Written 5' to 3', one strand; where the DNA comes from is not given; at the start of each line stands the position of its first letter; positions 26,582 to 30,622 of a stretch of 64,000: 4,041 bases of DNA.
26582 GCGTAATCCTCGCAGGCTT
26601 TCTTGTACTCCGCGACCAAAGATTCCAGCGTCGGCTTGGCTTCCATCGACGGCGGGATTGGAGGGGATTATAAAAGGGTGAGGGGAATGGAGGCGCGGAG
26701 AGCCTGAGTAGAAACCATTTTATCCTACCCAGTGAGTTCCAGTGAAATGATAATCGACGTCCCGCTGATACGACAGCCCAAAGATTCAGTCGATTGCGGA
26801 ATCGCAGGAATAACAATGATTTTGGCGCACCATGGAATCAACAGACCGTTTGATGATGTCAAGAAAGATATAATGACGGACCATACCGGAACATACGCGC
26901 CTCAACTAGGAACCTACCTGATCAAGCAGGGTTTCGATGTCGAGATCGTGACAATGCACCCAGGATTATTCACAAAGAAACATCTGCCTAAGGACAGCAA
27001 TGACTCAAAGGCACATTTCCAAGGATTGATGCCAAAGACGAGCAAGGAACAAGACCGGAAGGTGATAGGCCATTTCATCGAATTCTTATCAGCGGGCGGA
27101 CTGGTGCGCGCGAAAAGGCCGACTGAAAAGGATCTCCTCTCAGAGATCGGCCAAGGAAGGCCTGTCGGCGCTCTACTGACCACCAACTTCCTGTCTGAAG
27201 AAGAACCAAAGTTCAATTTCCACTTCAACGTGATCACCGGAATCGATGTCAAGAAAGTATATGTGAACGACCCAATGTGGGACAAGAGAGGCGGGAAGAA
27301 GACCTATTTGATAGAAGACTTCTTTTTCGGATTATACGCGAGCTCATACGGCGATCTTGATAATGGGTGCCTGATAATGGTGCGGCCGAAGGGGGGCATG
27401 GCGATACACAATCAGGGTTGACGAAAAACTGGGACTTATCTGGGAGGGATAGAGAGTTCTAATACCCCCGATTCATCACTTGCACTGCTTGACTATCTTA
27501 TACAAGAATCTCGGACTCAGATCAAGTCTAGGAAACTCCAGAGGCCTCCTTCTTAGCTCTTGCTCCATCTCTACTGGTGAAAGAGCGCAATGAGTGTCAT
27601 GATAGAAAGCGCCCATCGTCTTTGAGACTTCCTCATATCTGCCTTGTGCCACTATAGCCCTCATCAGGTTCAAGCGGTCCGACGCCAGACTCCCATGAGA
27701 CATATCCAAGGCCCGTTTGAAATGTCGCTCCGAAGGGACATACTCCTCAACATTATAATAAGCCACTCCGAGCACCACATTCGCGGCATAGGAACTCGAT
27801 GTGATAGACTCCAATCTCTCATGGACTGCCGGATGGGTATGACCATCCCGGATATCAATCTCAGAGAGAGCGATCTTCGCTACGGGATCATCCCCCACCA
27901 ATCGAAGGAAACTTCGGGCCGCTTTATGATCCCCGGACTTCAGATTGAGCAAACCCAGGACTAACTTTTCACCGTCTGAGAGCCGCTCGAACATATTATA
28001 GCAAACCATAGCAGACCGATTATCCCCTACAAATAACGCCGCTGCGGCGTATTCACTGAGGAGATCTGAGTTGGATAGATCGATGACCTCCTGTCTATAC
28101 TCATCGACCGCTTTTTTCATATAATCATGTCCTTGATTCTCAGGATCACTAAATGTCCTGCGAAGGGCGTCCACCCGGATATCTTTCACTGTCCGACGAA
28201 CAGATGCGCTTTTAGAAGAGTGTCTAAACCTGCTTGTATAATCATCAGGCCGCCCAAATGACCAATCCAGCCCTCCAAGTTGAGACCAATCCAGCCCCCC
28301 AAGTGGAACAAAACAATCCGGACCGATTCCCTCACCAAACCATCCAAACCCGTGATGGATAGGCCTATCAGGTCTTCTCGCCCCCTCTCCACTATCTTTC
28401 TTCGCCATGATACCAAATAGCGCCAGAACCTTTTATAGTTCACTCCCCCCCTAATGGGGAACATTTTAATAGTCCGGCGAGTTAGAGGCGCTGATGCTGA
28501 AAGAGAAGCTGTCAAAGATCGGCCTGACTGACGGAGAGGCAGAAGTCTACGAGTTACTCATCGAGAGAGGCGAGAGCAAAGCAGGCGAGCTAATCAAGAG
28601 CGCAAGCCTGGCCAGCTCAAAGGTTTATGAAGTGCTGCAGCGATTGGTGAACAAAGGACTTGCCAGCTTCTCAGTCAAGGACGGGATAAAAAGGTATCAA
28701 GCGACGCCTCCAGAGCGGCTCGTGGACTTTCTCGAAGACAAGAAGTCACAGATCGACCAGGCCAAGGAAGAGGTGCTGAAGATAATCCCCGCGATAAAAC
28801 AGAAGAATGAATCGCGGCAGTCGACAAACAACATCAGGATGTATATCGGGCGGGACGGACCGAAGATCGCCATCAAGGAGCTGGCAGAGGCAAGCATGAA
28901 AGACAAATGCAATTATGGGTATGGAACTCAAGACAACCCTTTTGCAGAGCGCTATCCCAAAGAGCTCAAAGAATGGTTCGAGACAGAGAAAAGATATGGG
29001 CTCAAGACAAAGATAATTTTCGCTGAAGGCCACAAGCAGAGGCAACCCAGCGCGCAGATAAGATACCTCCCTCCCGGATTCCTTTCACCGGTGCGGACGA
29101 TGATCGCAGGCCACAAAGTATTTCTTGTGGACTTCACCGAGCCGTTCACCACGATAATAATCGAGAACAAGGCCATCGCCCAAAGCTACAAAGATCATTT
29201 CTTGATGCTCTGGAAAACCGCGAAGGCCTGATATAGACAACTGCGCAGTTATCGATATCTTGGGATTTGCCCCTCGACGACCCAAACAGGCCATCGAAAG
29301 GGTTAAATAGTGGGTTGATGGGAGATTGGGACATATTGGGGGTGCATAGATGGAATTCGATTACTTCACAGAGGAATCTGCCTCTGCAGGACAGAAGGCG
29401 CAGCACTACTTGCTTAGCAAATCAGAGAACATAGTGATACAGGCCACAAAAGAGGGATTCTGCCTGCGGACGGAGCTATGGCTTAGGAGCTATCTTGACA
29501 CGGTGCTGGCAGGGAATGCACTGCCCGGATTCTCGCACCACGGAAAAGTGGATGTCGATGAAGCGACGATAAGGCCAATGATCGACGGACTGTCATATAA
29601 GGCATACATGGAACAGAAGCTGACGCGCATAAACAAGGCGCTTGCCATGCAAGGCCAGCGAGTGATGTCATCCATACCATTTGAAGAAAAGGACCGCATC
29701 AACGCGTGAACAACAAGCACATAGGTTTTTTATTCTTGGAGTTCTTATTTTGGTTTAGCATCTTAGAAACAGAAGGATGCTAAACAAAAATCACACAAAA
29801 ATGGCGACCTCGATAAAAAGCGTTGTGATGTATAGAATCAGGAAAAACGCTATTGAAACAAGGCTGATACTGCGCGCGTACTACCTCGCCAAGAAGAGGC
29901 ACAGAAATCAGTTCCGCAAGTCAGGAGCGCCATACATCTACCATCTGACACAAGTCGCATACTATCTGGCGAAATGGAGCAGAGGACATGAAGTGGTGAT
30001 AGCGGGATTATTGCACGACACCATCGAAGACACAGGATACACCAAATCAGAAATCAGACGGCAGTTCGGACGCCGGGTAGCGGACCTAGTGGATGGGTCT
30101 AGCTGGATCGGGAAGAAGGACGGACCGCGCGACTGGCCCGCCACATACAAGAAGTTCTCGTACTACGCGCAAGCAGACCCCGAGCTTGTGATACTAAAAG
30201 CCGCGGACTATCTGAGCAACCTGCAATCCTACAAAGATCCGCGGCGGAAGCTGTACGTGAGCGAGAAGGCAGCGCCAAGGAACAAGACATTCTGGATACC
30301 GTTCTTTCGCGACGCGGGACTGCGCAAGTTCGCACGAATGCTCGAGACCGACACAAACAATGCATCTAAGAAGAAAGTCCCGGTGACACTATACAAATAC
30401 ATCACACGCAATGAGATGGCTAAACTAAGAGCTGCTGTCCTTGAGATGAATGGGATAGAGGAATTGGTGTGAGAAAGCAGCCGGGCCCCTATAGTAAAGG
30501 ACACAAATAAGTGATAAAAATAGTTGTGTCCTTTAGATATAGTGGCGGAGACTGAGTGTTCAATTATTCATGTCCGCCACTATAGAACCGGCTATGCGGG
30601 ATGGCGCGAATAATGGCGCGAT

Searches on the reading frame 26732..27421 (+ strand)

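Call 9: search_protein_families(library=pfam, proteins=[window:26732-27421:+], max_evalue=0.001)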
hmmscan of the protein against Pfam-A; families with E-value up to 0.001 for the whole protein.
window:26732-27421:+ (229 aa): 2 families
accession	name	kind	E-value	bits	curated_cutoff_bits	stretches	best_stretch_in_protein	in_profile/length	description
PF03412.21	Peptidase_C39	-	2.3e-12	47.3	22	1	16-87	7-78/133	Peptidase C39 family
PF13529.12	Peptidase_C39_2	-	5.4e-11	43.7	24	1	8-182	1-143/143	Peptidase_C39 like family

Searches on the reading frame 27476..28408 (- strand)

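Call 9: search_protein_families(library=pfam, proteins=[window:27476-28408:-], max_evalue=0.001)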
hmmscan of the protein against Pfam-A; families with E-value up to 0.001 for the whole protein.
window:27476-28408:- (310 aa): 0 families

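Call 15: search_protein_families(library=pfam, proteins=[window:27476-28408:-], max_evalue=1)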
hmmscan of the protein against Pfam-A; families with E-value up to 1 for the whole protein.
window:27476-28408:- (310 aa): 3 families
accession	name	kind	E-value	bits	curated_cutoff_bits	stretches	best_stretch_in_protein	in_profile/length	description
PF13424.12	TPR_12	-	0.021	15.4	30.1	0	209-257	5-53/77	Tetratricopeptide repeat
PF00515.34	TPR_1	-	0.023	14.9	27.8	1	213-236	7-30/34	Tetratricopeptide repeat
PF07719.23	TPR_2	-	0.025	15.1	27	0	212-235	6-29/34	Tetratricopeptide repeat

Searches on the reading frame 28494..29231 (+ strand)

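Call 9: search_protein_families(library=pfam, proteins=[window:28494-29231:+], max_evalue=0.001)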
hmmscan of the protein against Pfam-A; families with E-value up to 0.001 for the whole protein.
window:28494-29231:+ (245 aa): 1 family
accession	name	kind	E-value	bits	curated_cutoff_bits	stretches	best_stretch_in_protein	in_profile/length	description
PF01978.25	TrmB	-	1.3e-14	54.2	25.6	1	6-74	1-68/68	Sugar-specific transcriptional regulator TrmB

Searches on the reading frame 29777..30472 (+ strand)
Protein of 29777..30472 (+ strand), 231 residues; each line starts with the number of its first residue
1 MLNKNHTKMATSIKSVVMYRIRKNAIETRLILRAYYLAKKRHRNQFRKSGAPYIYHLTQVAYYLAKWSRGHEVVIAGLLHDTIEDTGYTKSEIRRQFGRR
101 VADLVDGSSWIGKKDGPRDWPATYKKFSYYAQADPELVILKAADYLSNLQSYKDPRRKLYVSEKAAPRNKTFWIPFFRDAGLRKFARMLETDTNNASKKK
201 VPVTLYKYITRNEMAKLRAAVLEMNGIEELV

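Call 79: search_protein_families(library=pfam, proteins=[window:29777-30472:+], max_evalue=0.001)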
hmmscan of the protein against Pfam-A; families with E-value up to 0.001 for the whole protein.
window:29777-30472:+ (231 aa): 3 families
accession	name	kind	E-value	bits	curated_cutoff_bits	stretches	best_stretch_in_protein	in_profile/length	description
PF13328.12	HD_4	-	1.2e-18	67.8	27.2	1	34-156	1-131/156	HD domain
PF01966.28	HD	-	2.3e-08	34.7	22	1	53-148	1-115/116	HD domain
PF20680.3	DUF6817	-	0.00041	20.9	25.2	1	43-101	7-65/85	Domain of unknown function (DUF6817)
